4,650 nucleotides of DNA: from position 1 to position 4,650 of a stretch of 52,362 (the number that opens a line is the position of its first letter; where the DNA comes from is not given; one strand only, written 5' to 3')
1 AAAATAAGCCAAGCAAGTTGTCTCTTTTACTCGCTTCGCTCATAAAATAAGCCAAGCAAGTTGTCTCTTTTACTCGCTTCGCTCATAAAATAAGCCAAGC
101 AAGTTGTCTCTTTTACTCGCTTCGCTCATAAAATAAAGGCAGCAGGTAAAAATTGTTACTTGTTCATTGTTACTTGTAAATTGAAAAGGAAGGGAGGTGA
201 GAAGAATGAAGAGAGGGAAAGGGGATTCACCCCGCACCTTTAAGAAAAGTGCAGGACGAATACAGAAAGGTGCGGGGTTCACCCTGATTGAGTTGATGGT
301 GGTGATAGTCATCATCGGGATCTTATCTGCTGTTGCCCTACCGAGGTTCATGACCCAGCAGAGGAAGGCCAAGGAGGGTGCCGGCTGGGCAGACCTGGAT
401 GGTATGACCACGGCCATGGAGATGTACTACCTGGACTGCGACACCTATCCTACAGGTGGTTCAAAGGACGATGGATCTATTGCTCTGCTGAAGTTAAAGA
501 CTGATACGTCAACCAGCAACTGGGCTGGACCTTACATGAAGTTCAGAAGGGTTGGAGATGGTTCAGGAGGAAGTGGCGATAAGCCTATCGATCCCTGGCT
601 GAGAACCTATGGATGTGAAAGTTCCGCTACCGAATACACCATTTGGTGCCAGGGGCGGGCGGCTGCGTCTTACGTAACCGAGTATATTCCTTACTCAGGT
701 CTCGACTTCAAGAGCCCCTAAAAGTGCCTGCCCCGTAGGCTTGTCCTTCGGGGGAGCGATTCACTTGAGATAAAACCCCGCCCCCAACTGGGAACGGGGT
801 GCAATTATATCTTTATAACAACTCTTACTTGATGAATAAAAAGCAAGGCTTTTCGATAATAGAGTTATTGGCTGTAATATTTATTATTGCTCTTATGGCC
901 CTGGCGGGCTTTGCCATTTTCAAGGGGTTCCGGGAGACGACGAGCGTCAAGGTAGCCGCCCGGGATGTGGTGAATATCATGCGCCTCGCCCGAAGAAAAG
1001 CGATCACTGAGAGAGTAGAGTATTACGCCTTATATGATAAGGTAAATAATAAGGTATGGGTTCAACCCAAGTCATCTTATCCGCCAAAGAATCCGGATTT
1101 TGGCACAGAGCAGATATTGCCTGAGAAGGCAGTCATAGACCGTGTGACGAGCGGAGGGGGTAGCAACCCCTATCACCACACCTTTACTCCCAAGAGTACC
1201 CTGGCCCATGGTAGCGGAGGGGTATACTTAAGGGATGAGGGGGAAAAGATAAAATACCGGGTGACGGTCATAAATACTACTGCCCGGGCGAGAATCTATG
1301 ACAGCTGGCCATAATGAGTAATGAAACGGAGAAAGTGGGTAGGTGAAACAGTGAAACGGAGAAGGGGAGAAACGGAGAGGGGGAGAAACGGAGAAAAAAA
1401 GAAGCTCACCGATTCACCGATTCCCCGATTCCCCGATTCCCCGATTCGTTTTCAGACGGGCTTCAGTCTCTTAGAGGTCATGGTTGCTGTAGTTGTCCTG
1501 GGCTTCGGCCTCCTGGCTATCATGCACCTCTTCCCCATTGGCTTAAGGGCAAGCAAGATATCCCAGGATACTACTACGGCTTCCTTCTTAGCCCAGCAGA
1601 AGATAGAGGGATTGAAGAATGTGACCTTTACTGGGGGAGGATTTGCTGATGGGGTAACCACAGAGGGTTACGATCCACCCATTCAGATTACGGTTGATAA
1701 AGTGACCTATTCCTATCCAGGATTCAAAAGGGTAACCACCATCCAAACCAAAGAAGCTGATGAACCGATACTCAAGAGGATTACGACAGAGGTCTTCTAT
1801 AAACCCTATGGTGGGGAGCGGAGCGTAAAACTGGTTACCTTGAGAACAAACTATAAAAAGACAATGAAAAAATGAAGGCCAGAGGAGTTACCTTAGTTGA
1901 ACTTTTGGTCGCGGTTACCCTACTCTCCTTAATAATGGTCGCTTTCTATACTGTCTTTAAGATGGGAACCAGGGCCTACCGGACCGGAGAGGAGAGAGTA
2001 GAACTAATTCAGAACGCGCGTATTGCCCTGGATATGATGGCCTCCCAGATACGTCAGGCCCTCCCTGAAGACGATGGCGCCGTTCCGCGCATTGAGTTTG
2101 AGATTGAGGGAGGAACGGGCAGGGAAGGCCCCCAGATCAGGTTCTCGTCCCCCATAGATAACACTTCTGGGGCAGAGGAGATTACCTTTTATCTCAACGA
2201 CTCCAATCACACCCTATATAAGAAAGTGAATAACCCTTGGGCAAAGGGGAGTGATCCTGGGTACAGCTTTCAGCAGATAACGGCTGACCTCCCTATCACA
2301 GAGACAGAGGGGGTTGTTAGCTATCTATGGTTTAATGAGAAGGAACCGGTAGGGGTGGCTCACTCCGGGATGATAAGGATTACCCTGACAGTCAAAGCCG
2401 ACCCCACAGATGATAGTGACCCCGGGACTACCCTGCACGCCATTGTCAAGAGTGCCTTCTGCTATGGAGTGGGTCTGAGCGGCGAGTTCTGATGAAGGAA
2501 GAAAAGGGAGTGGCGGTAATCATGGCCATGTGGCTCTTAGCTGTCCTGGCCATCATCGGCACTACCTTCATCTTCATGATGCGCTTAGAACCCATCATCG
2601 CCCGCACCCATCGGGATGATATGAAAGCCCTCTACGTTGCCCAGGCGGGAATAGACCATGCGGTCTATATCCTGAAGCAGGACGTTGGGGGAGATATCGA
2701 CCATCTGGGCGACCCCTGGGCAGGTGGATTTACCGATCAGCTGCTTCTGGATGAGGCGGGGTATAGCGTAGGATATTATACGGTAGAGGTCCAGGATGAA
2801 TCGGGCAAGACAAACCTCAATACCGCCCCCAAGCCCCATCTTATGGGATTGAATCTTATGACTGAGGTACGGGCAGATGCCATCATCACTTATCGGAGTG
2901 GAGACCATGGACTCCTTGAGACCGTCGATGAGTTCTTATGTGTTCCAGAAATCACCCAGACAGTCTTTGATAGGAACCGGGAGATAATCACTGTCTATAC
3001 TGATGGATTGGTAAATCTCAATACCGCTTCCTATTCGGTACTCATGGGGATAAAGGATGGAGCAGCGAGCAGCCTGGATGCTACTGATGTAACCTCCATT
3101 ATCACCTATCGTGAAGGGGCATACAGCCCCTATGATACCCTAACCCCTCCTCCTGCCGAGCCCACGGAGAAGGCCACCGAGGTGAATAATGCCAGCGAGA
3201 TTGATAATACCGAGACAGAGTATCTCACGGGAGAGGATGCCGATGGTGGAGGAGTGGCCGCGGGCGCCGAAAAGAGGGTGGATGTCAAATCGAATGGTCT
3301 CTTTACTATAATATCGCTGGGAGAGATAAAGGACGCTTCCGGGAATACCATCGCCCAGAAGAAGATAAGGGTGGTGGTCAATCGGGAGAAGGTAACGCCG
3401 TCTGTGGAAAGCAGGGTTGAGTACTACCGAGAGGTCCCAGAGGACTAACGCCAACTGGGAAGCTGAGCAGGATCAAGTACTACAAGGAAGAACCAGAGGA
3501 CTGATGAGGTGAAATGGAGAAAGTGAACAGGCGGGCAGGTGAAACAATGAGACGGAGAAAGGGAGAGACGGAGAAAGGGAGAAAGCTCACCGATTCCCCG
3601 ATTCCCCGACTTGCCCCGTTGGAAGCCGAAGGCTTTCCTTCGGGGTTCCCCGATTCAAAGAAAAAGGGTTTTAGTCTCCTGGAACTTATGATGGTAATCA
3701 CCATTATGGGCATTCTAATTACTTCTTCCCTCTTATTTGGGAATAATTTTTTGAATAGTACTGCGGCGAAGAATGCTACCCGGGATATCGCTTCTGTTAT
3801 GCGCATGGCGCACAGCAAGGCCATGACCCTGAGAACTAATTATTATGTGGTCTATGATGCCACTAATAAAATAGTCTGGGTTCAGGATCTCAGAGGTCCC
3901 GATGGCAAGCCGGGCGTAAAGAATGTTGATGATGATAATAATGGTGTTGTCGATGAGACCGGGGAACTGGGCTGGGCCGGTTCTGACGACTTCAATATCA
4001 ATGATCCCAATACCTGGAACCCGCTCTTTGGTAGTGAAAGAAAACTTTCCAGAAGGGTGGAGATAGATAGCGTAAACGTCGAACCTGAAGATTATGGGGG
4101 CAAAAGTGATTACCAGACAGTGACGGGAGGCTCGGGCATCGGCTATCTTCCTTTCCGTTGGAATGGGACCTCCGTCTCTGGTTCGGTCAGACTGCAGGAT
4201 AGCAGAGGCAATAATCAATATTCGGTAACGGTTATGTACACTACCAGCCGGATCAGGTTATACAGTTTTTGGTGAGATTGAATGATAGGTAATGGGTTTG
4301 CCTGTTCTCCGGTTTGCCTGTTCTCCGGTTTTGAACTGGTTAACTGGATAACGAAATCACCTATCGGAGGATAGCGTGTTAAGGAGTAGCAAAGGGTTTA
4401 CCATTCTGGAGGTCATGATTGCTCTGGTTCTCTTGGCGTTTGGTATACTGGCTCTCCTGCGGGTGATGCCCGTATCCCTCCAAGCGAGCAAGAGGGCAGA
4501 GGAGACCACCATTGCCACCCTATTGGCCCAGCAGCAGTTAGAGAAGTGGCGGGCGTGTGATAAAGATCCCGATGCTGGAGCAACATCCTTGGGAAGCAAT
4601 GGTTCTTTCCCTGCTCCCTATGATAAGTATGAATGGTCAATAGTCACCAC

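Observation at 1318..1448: Repeat-encoded long basic leaders on two pseudopilins, including an 8-nt microsatellite (x5) between start codon and prepilin site: a possible phase-variation switch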

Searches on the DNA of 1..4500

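Call 46: search_rna_families(source=window, start=1, end=4500, threshold=evalue, max_evalue=5)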
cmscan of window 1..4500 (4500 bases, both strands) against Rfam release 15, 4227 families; matches with E-value up to 5: 14.
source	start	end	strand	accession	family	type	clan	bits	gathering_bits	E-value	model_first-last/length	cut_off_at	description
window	1365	1443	-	RF03964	mir-H1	Gene; miRNA;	-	29.9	97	0.054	1-85/85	no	mir-H1 microRNA precursor family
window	1357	1443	-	RF00942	mir-1224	Gene; miRNA;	-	25.8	105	0.18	1-86/86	no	mir-1224 microRNA precursor family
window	1365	1443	+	RF03964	mir-H1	Gene; miRNA;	-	25.8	97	0.44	1-85/85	no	mir-H1 microRNA precursor family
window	2551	2602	-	RF01152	sR1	Gene; snRNA; snoRNA; CD-box;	-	22.9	45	0.0083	1-57/57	no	Small nucleolar RNA sR1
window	1357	1443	-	RF03774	mir-2110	Gene; miRNA;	-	22.2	90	1.2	1-75/75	no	mir-2110 microRNA precursor family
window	3569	3610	+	RF00647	MIR164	Gene; miRNA;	-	21.6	64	0.55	1-68/68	no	MIR164 microRNA precursor family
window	1357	1437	+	RF00647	MIR164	Gene; miRNA;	-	21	64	0.8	1-68/68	no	MIR164 microRNA precursor family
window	28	104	-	RF04136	MIR1862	Gene; miRNA;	-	21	84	1.3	1-90/90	no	MIR1862 microRNA precursor family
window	2094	2166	+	RF03824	MIR5285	Gene; miRNA;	-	19.7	88.5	1.3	1-63/63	no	MIR5285 microRNA precursor family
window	2503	2572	+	RF01059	mir-598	Gene; miRNA;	-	18.7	69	3.1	1-80/80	no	mir-598 microRNA precursor family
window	2759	2854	-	RF02479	GlsR13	Gene; snRNA; snoRNA; CD-box;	-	16.5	100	4.2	1-100/100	no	Small nucleolar RNA GlsR13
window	1338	1449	+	RF00690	MIR408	Gene; miRNA;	-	16.3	64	3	1-126/126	no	MIR408 microRNA precursor family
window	4027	4090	+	RF01139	sR2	Gene; snRNA; snoRNA; CD-box;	-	16.1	42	3.2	1-57/57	no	Small nucleolar RNA sR2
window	3548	3621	+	RF02158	NPPA-AS1_3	Gene; lncRNA;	-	15.2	55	4.8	1-108/108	no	NPPA antisense RNA 1 conserved region 3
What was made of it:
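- Weak hairpin-type (miRNA-precursor) Rfam hits fall at 1357-1443 (call 46).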

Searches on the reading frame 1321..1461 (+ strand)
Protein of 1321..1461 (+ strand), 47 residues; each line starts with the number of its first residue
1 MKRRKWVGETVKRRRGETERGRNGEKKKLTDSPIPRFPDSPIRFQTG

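Call 35: find_homologous_proteins(query=window:1321-1461:+, max_evalue=10)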
Query seq(47 aa) (47 aa): 1 proteins with E <= 10 among 1 candidates.
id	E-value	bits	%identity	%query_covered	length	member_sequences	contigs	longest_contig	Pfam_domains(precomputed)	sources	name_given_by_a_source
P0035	6.3e+0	25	62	70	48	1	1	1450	-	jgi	jgi:hypothetical protein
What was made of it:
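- Tried and rejected: The word-indexed search gave one spurious 48-aa ORF (call 35).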

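Call 67: search_protein_representatives(protein=window:1321-1461:+)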
Query: 47 residues. Proteins with E-value up to 0.001 (for the whole library): 3; up to 1e-10: 1; up to 1e-30: 0. The best 3 are listed.
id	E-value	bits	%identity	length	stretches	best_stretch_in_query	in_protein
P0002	9.5e-12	60.0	89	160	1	12-47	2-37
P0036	2.4e-06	43.2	68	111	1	14-47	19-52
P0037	1.9e-04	37.3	48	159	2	8-42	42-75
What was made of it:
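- Tried and rejected: The exhaustive HMMER search gave only 3 representatives (call 67).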

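Call 69: find_encoding_contigs(protein=P0037, flank=1500, max_places=3)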
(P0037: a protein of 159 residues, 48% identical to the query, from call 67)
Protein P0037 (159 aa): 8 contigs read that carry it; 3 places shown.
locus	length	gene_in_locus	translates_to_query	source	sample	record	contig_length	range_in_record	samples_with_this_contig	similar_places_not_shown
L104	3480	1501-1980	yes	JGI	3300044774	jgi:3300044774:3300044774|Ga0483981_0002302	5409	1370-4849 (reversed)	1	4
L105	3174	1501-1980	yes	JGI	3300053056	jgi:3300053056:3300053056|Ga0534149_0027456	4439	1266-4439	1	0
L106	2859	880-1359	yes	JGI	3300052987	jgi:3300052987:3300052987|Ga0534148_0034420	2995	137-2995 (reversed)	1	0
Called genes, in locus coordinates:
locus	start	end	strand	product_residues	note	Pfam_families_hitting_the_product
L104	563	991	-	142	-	PF20126:TumE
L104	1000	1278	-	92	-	-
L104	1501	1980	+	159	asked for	-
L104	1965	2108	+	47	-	-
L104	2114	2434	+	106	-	-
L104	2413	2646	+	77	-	PF10049:DUF2283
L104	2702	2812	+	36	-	-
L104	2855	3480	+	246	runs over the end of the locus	-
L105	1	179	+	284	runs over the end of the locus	PF01061:ABC2_membrane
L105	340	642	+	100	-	-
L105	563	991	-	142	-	PF20126:TumE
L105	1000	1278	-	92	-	-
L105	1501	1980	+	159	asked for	-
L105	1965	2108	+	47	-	-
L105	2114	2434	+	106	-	-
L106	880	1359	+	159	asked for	-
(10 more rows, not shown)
